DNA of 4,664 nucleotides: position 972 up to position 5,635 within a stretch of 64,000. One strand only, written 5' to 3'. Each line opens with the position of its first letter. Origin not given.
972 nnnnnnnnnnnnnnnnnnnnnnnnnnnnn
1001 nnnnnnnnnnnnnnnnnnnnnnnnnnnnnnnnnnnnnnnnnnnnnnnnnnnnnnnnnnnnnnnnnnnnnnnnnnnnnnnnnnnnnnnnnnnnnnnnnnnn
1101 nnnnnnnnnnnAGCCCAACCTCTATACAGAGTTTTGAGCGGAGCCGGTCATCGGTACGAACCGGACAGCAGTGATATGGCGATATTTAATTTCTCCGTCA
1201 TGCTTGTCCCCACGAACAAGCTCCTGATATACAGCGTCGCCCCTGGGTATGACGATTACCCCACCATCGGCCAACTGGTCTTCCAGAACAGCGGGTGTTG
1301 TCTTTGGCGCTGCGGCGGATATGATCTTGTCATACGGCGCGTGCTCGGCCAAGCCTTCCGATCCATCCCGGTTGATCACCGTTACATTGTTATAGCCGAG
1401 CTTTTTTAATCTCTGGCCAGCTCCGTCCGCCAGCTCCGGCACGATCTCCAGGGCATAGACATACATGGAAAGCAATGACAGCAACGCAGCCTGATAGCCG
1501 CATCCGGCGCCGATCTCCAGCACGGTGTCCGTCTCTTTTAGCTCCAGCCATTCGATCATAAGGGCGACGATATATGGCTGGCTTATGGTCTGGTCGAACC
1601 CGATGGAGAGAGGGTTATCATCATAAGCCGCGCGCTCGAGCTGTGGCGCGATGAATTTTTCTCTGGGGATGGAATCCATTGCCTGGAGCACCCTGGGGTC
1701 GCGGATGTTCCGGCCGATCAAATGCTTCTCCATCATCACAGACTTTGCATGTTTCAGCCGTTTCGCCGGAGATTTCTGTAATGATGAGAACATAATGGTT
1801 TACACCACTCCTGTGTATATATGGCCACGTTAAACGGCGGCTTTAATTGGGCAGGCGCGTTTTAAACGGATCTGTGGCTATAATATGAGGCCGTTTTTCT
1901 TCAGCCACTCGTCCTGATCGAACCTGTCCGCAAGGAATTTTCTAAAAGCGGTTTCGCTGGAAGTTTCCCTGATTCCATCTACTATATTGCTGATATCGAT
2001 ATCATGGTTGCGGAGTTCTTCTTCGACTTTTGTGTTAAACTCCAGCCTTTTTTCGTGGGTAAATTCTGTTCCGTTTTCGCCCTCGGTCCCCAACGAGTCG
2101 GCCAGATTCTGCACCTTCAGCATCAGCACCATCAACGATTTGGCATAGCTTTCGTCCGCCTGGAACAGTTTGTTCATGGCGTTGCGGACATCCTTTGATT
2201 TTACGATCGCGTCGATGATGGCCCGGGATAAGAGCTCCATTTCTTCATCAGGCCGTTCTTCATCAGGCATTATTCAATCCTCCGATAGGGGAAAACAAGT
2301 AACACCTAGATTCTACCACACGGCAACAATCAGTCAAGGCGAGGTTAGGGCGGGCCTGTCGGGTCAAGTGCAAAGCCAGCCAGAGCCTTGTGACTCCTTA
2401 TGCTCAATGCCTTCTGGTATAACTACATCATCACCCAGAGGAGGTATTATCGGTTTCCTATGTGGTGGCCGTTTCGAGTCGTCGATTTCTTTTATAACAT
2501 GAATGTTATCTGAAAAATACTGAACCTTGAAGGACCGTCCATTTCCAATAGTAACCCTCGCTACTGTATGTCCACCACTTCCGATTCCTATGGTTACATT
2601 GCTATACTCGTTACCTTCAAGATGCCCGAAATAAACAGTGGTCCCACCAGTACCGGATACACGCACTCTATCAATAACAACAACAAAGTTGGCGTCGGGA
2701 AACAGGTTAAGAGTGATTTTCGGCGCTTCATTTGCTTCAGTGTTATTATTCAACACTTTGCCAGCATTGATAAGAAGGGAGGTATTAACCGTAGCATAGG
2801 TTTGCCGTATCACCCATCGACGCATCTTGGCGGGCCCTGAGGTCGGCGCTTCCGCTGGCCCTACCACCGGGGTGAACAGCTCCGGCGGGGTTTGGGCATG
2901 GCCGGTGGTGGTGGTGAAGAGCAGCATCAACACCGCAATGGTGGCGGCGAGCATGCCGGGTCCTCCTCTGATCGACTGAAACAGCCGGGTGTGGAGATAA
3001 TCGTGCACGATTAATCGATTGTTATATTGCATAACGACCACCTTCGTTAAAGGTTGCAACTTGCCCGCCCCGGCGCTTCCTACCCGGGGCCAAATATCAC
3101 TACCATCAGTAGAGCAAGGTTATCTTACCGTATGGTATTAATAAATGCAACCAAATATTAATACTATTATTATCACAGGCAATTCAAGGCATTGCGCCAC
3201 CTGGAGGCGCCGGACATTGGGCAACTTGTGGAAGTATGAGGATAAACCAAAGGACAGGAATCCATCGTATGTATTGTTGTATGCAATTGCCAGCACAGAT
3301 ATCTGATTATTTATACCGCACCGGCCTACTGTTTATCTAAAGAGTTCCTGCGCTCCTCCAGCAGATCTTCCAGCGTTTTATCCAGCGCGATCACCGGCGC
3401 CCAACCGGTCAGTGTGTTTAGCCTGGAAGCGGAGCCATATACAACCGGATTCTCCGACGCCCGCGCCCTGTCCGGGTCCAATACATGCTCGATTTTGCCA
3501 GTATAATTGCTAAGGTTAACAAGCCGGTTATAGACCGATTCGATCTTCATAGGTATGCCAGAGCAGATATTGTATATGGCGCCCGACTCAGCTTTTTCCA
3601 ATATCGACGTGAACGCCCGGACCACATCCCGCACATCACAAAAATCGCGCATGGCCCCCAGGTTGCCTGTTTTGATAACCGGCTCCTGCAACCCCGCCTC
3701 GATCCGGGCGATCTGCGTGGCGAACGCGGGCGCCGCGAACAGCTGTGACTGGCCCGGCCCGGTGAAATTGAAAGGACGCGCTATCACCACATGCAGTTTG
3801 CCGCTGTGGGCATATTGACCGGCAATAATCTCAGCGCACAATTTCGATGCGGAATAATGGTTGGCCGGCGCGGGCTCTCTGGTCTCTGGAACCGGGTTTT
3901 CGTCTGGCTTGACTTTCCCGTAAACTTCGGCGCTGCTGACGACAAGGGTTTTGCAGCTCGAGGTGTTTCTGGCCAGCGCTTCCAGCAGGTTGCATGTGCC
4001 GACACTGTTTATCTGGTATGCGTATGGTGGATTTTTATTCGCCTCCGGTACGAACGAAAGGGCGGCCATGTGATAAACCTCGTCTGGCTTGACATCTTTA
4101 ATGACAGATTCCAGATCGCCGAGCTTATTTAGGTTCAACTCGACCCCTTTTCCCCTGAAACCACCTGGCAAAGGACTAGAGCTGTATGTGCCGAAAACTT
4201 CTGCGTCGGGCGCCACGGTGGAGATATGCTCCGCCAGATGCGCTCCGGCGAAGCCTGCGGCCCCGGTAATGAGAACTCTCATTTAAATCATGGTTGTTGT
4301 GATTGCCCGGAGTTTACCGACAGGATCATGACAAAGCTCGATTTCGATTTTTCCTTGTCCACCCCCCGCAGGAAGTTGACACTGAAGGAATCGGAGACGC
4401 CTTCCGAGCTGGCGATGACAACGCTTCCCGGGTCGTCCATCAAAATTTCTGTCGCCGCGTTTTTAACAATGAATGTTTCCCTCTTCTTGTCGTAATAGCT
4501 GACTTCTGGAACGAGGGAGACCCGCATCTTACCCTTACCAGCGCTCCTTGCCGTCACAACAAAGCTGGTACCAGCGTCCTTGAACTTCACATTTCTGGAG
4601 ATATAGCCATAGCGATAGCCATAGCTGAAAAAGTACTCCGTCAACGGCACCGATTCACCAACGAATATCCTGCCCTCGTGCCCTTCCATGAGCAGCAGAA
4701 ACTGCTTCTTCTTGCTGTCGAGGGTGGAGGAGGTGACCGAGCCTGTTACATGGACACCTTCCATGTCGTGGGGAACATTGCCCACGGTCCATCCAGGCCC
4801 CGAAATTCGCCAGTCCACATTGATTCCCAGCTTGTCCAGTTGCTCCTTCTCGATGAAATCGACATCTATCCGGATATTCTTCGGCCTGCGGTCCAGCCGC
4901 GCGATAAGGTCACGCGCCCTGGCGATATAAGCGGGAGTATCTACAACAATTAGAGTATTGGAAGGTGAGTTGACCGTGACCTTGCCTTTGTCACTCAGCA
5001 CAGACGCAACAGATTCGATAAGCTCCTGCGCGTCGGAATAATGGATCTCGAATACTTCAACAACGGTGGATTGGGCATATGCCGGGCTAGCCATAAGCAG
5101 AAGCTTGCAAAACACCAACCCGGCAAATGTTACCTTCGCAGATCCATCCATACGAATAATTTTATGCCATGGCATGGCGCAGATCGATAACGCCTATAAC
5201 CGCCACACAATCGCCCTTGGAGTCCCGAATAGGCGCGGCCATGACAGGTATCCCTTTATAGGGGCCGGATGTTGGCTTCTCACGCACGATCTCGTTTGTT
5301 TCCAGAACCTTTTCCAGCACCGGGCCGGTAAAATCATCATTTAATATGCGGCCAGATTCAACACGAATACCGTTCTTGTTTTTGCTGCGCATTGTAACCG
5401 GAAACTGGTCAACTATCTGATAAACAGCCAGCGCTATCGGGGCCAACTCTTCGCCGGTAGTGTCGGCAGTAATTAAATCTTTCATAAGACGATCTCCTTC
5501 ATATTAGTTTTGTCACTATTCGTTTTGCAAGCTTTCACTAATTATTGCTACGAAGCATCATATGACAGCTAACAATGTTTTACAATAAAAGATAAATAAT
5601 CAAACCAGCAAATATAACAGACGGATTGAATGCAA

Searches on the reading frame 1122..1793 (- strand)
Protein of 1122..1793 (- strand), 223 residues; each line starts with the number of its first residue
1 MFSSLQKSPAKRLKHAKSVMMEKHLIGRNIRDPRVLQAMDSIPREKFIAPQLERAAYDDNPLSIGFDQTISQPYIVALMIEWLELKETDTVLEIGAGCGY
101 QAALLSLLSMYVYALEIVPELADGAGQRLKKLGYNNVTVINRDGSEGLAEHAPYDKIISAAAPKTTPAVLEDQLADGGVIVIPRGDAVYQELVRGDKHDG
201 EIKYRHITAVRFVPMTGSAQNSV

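Call 10: search_protein_families(library=pfam, proteins=[window:1122-1793:-])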
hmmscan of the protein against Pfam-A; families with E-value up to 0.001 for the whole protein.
window:1122-1793:- (223 aa): 4 families
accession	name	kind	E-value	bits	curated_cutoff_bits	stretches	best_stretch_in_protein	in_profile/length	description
PF01135.25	PCMT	-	1.2e-56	192.3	20.3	1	20-218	6-208/210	Protein-L-isoaspartate(D-aspartate) O-methyltransferase (PCMT)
PF00398.26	RrnaAD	-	6.6e-07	29.1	24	1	75-144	18-85/263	Ribosomal RNA adenine dimethylase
PF13847.12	Methyltransf_31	-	4.6e-06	26.8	27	1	86-202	2-107/145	Methyltransferase domain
PF13649.12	Methyltransf_25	-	7.6e-05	23.8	27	1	91-162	1-73/97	Methyltransferase domain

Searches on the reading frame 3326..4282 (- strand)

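Call 8: search_protein_families(library=pfam, proteins=[window:3326-4282:-])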
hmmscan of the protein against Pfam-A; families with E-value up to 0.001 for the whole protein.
window:3326-4282:- (318 aa): 6 families
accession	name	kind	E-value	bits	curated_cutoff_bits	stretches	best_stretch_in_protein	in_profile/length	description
PF16363.11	GDP_Man_Dehyd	-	1.3e-55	189.7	27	1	4-306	1-331/332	GDP-mannose 4,6 dehydratase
PF01370.27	Epimerase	-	5.7e-50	170.4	20.9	1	3-240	1-240/240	NAD dependent epimerase/dehydratase family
PF04321.23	RmlD_sub_bind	-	1.3e-13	51.2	27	1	1-153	1-135/287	RmlD substrate binding domain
PF02719.21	Polysacc_synt_2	-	1.3e-11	44.6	20.2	1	56-107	68-119/293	Polysaccharide biosynthesis protein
PF07993.18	NAD_binding_4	-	6.9e-09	35.7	20.1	1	67-175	90-209/258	Male sterility protein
PF01073.25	3Beta_HSD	-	1e-06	28.4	22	1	4-184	1-192/280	3-beta hydroxysteroid dehydrogenase/isomerase family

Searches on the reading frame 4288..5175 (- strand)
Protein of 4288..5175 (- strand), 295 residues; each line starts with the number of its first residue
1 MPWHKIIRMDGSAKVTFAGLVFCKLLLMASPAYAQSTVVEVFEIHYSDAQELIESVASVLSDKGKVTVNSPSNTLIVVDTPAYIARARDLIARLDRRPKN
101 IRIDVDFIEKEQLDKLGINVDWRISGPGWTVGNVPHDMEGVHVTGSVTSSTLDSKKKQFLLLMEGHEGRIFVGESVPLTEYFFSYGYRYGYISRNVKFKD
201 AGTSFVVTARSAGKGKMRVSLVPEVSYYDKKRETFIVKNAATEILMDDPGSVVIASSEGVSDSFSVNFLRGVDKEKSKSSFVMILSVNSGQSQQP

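Call 8: search_protein_families(library=pfam, proteins=[window:4288-5175:-])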
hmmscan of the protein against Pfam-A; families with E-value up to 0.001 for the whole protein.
window:4288-5175:- (295 aa): 2 families
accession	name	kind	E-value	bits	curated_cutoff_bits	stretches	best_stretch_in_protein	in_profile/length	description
PF03958.22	Secretin_N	-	6.3e-15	55.6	28.2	1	39-99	1-68/69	Bacterial type II/III secretion system short domain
PF00263.26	Secretin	-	5e-05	23.4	27.5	1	159-255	15-120/169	Bacterial type II and III secretion system protein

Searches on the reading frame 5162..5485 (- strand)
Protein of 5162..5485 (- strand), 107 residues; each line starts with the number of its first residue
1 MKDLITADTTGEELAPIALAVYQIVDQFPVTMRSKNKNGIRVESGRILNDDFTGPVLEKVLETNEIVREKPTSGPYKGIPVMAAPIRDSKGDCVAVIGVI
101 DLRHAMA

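Call 8: search_protein_families(library=pfam, proteins=[window:5162-5485:-])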
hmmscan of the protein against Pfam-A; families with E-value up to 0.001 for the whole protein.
window:5162-5485:- (107 aa): 1 family
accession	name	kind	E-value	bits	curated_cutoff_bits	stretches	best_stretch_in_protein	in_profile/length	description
PF09884.15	DUF2111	-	1.7e-32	111.7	27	1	21-102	1-82/83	Uncharacterized protein conserved in archaea (DUF2111)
